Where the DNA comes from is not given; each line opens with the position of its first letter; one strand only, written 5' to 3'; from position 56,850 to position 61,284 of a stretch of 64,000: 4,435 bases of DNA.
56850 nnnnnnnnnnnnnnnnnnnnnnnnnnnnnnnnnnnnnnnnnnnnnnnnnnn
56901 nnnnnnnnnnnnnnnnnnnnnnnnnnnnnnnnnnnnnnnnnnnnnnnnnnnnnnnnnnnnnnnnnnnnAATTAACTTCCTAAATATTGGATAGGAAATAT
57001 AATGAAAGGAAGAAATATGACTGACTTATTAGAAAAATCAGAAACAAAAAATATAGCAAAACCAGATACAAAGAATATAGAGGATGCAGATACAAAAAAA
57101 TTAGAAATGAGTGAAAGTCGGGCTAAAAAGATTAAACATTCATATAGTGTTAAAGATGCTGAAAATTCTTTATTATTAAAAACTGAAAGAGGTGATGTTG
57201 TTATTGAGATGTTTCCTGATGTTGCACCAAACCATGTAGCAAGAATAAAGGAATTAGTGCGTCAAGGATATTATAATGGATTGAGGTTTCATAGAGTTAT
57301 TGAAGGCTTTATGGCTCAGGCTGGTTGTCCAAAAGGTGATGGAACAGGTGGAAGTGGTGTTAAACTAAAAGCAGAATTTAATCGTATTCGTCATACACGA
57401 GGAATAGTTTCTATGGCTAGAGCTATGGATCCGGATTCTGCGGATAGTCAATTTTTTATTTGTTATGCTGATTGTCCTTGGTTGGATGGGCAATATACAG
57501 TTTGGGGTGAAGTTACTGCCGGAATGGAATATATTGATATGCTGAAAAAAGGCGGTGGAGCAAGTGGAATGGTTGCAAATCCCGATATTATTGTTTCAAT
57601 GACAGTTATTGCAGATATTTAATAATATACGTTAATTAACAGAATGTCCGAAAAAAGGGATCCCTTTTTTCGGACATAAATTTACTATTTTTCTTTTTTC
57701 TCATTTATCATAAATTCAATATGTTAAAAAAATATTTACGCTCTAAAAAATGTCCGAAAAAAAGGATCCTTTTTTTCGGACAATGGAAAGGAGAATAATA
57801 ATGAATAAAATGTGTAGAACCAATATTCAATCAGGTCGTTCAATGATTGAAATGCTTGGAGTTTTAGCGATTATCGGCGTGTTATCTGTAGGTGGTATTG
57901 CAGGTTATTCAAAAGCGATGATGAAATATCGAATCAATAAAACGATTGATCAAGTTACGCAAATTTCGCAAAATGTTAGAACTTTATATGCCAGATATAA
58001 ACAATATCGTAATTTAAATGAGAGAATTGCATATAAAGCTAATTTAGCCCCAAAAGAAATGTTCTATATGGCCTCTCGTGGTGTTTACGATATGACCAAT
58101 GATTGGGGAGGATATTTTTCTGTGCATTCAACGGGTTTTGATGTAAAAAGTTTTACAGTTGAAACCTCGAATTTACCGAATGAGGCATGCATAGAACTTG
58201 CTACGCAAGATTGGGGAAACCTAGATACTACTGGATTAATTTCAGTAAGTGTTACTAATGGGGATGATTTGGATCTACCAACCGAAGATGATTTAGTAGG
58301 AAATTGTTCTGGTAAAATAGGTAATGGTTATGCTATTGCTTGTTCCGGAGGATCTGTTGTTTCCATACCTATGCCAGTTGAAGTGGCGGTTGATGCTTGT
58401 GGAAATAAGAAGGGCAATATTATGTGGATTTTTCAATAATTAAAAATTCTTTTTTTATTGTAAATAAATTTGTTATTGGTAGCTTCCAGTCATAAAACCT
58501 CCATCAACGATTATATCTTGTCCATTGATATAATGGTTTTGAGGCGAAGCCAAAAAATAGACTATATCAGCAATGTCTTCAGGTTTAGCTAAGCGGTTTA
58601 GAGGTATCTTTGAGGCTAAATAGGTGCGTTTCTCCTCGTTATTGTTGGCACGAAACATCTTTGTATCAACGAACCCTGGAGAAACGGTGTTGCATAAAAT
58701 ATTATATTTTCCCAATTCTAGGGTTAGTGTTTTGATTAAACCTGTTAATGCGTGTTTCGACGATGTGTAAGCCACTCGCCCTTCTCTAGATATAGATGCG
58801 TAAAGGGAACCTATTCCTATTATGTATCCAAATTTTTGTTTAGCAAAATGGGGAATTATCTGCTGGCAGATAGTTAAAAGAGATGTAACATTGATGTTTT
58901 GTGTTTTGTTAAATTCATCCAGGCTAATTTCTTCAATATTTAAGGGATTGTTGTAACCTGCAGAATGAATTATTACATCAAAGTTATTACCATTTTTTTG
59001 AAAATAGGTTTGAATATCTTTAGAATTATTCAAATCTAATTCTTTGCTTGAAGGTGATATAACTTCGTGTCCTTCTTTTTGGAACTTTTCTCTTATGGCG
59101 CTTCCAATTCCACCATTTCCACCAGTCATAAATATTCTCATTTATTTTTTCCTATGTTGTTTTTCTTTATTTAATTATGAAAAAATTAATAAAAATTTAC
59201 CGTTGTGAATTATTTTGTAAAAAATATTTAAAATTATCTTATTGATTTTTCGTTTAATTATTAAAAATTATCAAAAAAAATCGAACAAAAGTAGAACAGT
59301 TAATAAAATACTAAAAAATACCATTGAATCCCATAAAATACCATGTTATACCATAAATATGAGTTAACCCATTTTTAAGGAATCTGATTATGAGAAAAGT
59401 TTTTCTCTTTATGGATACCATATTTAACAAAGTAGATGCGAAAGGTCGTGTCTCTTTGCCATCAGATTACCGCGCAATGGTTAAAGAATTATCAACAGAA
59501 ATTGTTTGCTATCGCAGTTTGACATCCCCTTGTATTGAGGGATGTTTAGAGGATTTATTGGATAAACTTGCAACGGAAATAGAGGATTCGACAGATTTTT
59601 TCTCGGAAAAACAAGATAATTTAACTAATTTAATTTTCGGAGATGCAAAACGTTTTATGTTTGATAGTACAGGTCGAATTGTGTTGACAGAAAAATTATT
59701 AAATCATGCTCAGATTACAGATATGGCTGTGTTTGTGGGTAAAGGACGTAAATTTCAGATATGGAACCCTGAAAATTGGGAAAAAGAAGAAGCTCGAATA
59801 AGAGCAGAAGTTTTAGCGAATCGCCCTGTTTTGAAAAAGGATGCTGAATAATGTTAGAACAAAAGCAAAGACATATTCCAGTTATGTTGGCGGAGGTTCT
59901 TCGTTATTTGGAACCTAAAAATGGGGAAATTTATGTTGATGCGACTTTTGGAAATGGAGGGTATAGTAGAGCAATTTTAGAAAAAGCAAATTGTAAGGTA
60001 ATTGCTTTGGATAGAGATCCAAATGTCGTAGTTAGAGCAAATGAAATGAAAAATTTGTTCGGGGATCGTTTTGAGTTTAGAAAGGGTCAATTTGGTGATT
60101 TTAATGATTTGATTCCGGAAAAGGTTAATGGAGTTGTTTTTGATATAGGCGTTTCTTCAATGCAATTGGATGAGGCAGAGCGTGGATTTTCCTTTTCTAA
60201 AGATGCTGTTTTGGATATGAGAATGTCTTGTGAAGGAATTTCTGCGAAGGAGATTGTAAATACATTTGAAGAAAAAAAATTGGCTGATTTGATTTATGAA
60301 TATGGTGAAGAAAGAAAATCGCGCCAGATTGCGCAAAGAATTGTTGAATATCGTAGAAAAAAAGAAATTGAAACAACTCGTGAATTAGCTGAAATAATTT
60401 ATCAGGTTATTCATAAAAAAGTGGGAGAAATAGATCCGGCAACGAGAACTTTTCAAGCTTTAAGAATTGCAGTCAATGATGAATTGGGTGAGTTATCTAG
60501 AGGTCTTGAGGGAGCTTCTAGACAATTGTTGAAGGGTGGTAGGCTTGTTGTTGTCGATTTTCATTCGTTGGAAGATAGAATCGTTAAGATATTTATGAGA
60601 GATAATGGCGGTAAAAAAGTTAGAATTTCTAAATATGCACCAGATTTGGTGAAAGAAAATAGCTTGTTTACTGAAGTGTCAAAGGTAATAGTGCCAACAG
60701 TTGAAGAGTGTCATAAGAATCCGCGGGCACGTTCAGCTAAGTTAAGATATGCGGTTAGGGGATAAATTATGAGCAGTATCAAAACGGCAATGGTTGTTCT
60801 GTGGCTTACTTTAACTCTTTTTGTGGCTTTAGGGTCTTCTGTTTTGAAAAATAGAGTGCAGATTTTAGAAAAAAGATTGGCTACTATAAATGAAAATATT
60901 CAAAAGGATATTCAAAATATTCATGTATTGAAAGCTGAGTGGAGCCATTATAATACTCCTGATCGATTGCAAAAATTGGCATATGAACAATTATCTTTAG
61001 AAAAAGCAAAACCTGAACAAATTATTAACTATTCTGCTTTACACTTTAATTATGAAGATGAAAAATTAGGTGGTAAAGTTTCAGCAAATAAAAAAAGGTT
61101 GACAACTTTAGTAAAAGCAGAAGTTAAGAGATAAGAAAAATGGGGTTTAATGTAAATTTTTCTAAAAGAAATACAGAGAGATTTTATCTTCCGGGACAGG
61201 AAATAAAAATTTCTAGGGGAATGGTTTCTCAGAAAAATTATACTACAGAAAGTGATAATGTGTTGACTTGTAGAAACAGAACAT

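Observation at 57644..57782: Twin perfect palindromes with a symmetric compensatory change upstream of the pilin-like gene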

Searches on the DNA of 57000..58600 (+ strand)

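Call 8: search_rna_families(source=window, start=57000, end=58600, threshold=evalue, max_evalue=10)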
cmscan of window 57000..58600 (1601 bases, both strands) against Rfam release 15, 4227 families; matches with E-value up to 10: 37.
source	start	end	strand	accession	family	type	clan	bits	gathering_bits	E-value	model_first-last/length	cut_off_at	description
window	57644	57783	-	RF04205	MIR2606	Gene; miRNA;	-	36.8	139.7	0.0019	1-165/165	no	MIR2606 microRNA precursor family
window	57644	57782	-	RF04174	MIR4208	Gene; miRNA;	-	36.5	140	0.0018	1-191/191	no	MIR4208 microRNA precursor family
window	57647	57779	+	RF03839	MIR2599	Gene; miRNA;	-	36.2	120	7.9e-05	1-132/132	no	MIR2599 microRNA precursor family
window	57645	57783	+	RF04174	MIR4208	Gene; miRNA;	-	33.1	140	0.0094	1-191/191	no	MIR4208 microRNA precursor family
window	57745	57829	-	RF00111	SdsR_RyeB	Gene; sRNA;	CL00105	31.4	38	0.0026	1-100/100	no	SdsR_RyeB RNA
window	57643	57782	-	RF03621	MIR4245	Gene; miRNA;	-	29.2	74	0.012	1-128/128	no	MIR4245 microRNA precursor family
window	57647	57780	-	RF01005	MIR530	Gene; miRNA;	-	28.7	85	0.0065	1-172/172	no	MIR530 microRNA precursor family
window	57644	57783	+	RF04278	MIR4372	Gene; miRNA;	CL00145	28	100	0.029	1-123/123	no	MIR4372 microRNA precursor family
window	57716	57800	+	RF02526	SSRC34_1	Gene; sRNA;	-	27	64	0.33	1-128/128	no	Streptococcus sRNA SSRC34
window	57645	57782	-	RF04128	MIR8562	Gene; miRNA;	-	26.1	211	0.031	1-242/242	no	MIR8562 microRNA precursor family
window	57645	57782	+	RF04134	MIR7504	Gene; miRNA;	-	26.1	83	0.068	1-124/124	no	MIR7504 microRNA precursor family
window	57636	57792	+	RF00125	IS128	Gene; sRNA;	-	24.2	80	0.025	1-209/209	no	IS128 RNA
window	57634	57716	-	RF01599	plasmodium_snoR24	Gene; snRNA; snoRNA; CD-box;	-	23.9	55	3.9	1-82/82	no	small nucleolar RNA snoR24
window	58424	58524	-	RF01295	SCARNA7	Gene; snRNA; snoRNA; scaRNA;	-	23.4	65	0.0036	1-330/330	no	Small Cajal body-specific RNA 7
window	57747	57859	-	RF01775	RsaOG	Gene; sRNA;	-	23.1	50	0.82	1-147/147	no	RNA S.aureus Orsay G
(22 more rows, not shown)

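Call 72: search_dna_similar(query=window:57630-57830:+, collection=plasmids, mode=distant, max_evalue=0.01, max_rows=10)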
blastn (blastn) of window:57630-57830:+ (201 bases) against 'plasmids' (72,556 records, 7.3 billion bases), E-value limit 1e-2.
No match.

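Call 73: search_dna_similar(query=window:57630-57830:+, collection=phages, mode=distant, max_evalue=0.01, max_rows=10)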
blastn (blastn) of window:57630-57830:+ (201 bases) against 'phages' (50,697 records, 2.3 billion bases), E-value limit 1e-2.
Records with a match: 1; places in all: 1; records where one place covers at least 80% of the query: 0.
Best place of each record, by identity: 80-90% 1.
By first word of the organism name: Bacillus 1.
By host as written in the record: Bacillus pumilus 1.
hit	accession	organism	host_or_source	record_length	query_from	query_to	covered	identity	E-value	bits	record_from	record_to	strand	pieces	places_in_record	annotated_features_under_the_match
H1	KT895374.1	Bacillus phage vB_BpuM-BpSp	Bacillus pumilus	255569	60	110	25%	80.8%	4e-3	46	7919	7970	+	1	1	hypothetical protein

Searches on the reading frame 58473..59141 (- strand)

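Call 10: search_protein_families(library=pfam, proteins=[window:58473-59141:-])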
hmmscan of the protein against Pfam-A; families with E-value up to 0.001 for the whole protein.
window:58473-59141:- (222 aa): 7 families
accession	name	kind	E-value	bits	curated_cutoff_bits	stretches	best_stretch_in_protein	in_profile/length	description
PF13561.12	adh_short_C2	-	1.1e-45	156.5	27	1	35-216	50-235/236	Enoyl-(Acyl carrier protein) reductase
PF00106.31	adh_short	-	2.2e-33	115.8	26.6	1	39-170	60-194/195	short chain dehydrogenase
PF04321.23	RmlD_sub_bind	-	4e-11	43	27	1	1-88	1-82/287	RmlD substrate binding domain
PF01370.27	Epimerase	-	1.1e-08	35.3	20.9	1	3-80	1-91/240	NAD dependent epimerase/dehydratase family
PF08643.16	DUF1776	-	0.00023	21.1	25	1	69-173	108-213/294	Fungal family of unknown function (DUF1776)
PF23441.1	SDR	-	0.00041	20.3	27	1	42-215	79-254/258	SDR-like rossmann domain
PF08659.16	KR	-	0.00074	19.9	22.6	0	36-137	61-161/180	KR domain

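Call 11: search_protein_families(library=ncbifam, proteins=[window:58473-59141:-])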
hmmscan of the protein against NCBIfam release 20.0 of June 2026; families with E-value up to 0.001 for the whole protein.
window:58473-59141:- (222 aa): 221 families (the best 25 are shown)
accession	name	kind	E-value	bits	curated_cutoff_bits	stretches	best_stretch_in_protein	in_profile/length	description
NF009466.0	PRK12826.1-2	subfamily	1.8e-49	168.4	222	1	35-217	60-245/248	3-oxoacyl-ACP reductase FabG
NF047420.2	EF_P_mod_YmfI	equivalog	9.4e-47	159.7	238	1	34-216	55-235/236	elongation factor P 5-aminopentanone reductase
TIGR01830.1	3oxo_ACP_reduc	equivalog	9.1e-46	156.5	297.75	1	34-216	54-238/239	3-oxoacyl-[acyl-carrier-protein] reductase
NF005559.1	PRK07231.1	subfamily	6.5e-44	150.3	215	1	51-217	78-248/249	glucose 1-dehydrogenase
NF006074.0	PRK08220.1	equivalog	2.5e-41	141.9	312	1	3-216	11-247/251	2,3-dihydro-2,3-dihydroxybenzoate dehydrogenase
TIGR04316.1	dhbA_paeA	equivalog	6.1e-41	140.6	300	1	33-215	52-246/250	2,3-dihydro-2,3-dihydroxybenzoate dehydrogenase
TIGR01829.1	AcAcCoA_reduct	subfamily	5.8e-39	134.2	302.1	1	42-216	64-240/242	acetoacetyl-CoA reductase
NF009464.0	PRK12824.1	subfamily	6.2e-39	134.1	269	1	39-216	66-242/245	3-oxoacyl-ACP reductase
NF004197.0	PRK05653.1-1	equivalog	6.4e-39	134.1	332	1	8-217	39-247/249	3-oxoacyl-ACP reductase FabG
NF005309.0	PRK06841.1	subfamily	6.9e-39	133.9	286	1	35-216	68-252/255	GolD/DthD family dehydrogenase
NF009468.0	PRK12826.1-4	equivalog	7.3e-39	134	318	1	37-216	65-247/256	SDR family oxidoreductase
NF052558.1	MBtsdlDhBudC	equivalog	3.5e-38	131.6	270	1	49-218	74-243/250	meso-2,3-butanediol dehydrogenase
TIGR01963.1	PHB_DH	subfamily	1.3e-37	129.4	307.05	1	35-217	57-253/255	3-hydroxybutyrate dehydrogenase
NF005118.0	PRK06550.1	equivalog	1.8e-37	129.4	270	1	2-217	7-234/236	3-oxoacyl-ACP reductase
NF040605.2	mycolic_FabG1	exception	2.1e-37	129.2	420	1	3-218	4-231/233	3-oxoacyl-ACP reductase FabG1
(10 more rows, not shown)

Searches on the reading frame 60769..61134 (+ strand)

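Call 49: search_protein_families(library=pfam, proteins=[window:60769-61134:+], max_evalue=0.01)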
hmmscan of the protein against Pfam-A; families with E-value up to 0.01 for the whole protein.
window:60769-61134:+ (121 aa): 1 family
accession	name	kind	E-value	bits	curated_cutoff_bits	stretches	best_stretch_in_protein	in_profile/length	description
PF04977.20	DivIC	-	0.0082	16.4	28.9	0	25-79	14-69/80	Septum formation initiator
